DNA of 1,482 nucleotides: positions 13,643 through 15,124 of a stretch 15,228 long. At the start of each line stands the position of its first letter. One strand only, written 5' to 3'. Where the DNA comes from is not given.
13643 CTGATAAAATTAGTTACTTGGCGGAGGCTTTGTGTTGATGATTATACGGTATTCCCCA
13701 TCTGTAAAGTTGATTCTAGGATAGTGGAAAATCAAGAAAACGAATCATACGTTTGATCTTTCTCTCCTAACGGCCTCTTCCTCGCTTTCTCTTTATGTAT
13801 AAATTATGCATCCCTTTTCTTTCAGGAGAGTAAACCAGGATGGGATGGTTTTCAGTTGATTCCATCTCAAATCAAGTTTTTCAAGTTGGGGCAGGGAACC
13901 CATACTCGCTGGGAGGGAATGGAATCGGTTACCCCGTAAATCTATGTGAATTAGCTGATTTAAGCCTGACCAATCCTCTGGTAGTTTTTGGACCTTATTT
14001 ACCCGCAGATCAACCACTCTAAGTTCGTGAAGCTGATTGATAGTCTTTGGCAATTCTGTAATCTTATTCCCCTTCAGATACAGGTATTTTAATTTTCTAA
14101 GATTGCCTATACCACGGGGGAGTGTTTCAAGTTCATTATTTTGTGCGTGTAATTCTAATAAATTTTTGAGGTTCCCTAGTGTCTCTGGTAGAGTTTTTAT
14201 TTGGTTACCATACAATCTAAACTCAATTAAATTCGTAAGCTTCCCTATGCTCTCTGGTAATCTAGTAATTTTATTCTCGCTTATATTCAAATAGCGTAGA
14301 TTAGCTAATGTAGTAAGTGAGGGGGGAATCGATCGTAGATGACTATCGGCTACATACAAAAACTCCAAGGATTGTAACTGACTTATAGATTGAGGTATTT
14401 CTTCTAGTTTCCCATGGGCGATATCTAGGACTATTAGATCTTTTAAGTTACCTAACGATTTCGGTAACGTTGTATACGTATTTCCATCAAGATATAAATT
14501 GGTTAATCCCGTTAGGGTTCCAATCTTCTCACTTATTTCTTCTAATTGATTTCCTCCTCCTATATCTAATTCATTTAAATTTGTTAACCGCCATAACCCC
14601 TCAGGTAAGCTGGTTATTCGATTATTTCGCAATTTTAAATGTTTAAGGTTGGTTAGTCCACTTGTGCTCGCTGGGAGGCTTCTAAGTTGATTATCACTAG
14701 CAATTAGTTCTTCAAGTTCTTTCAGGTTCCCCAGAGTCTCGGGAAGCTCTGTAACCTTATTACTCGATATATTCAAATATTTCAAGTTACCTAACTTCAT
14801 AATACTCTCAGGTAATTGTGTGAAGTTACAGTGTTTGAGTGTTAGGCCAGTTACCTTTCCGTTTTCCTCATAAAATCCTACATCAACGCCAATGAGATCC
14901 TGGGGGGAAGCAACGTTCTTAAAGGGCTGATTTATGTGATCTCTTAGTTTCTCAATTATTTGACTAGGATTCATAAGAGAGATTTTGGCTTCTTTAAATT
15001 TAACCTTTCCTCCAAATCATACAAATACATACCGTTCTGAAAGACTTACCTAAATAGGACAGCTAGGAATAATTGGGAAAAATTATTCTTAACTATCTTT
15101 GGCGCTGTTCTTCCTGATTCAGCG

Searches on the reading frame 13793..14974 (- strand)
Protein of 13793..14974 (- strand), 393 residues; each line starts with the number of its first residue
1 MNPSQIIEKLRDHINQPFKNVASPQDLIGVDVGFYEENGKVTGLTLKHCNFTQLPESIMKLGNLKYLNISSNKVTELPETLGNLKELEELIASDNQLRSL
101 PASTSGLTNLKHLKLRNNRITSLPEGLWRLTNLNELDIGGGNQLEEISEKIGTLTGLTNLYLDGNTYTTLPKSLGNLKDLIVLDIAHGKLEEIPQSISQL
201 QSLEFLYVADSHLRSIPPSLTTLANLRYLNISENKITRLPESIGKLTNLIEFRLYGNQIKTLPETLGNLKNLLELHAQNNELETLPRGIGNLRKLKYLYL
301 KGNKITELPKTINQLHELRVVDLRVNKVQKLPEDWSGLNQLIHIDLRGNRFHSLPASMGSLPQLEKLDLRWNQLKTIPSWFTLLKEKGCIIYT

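Call 5: search_protein_families(library=pfam, proteins=[window:13793-14974:-], max_evalue=0.01)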
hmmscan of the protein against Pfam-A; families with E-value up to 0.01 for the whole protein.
window:13793-14974:- (393 aa): 13 families
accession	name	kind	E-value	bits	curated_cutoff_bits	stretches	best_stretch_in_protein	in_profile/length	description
PF23598.1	LRR_14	-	1.1e-54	186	40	4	45-162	28-146/353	Leucine-rich repeat region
PF13855.12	LRR_8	-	4.7e-46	154.8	27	7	317-374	2-61/61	Leucine rich repeat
PF12799.13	LRR_4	-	2.3e-43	145.7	27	9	108-148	1-40/44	Leucine Rich repeats (2 copies)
PF00560.39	LRR_1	-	2.1e-30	98.7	20.6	0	225-246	1-23/23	Leucine Rich Repeat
PF25019.1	LRR_R13L1-DRL21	-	6.2e-15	55.7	27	2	75-139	59-125/127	R13L1/DRL21 LRRs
PF23286.1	LRR_13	-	1.3e-11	45.1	30.1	0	74-146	16-89/210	Disease resistance protein RPS4B-like, leucine-rich repeats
PF23211.1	LRR_LRWD1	-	1.2e-10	41.9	28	2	60-144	14-98/190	Leucine-rich repeat and WD repeat-containing protein 1, LRR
PF23952.1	LRR_EndoS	-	3.6e-07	30.8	27.9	1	274-370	27-114/116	Endo-beta-N-acetylglucosaminidase EndoS LRR domain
PF13516.12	LRR_6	-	4.7e-07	29.8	23.4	0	224-237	3-16/24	Leucine Rich repeat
PF14580.12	LRR_9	-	7.6e-07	29.3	30.5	1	80-170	36-128/175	Leucine-rich repeat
PF24758.1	LRR_At5g56370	-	3.7e-05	23.9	27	0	175-236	11-73/227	FBD-associated F-box protein At5g56370, LRR repeats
PF25013.1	LRR_Zer-1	-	0.00016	22.3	27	0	45-110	36-101/137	Zer-1-like, Leucine-rich repeats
PF17126.11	RsmF_methylt_CI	-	0.00088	19.7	27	0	298-321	14-37/61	RsmF rRNA methyltransferase first C-terminal domain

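Call 6: search_protein_families(library=ncbifam, proteins=[window:13793-14974:-], max_evalue=0.01)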
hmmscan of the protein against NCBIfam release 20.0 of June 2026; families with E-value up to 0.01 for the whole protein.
window:13793-14974:- (393 aa): 9 families
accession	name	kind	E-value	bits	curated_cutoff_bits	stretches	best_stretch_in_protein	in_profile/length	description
NF041381.1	XopAC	subfamily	7.1e-61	206.3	450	4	259-380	78-202/451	XopAC/AvrAC family type III secretion system effector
NF041400.1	XopAE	equivalog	1.5e-58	199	600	2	185-385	3-208/478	type III secretion system effector XopAE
NF041351.1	XopL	equivalog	8.5e-50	169.9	500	3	216-387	89-273/497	type III secretion system leucine-rich repeat domain-containing effector XopL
NF047464.1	FibnectbindLIC11051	equivalog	2.2e-47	162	1000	3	40-164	535-659/685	LIC_11051 family fibronectin-binding protein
NF011897.0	PRK15370.1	equivalog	2.4e-24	85.2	1113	2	155-359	220-408/755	SPI-1 type III secretion system effector E3 ubiquitin transferase SlrP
NF033190.2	inl_like_NEAT_1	exception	6.2e-20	71.1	1275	2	167-379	234-433/754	NEAT domain-containing leucine-rich repeat protein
NF011917.0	PRK15387.1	equivalog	1.4e-16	59.6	1243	2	64-259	284-457/788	type III secretion system effector E3 ubiquitin transferase SspH2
NF033187.0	internalin_J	exception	0.00018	19.9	1700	1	40-248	113-309/846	class 1 internalin InlJ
NF037949.1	holin_5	subfamily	0.0094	16.2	100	0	297-319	39-61/64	bacteriophage holin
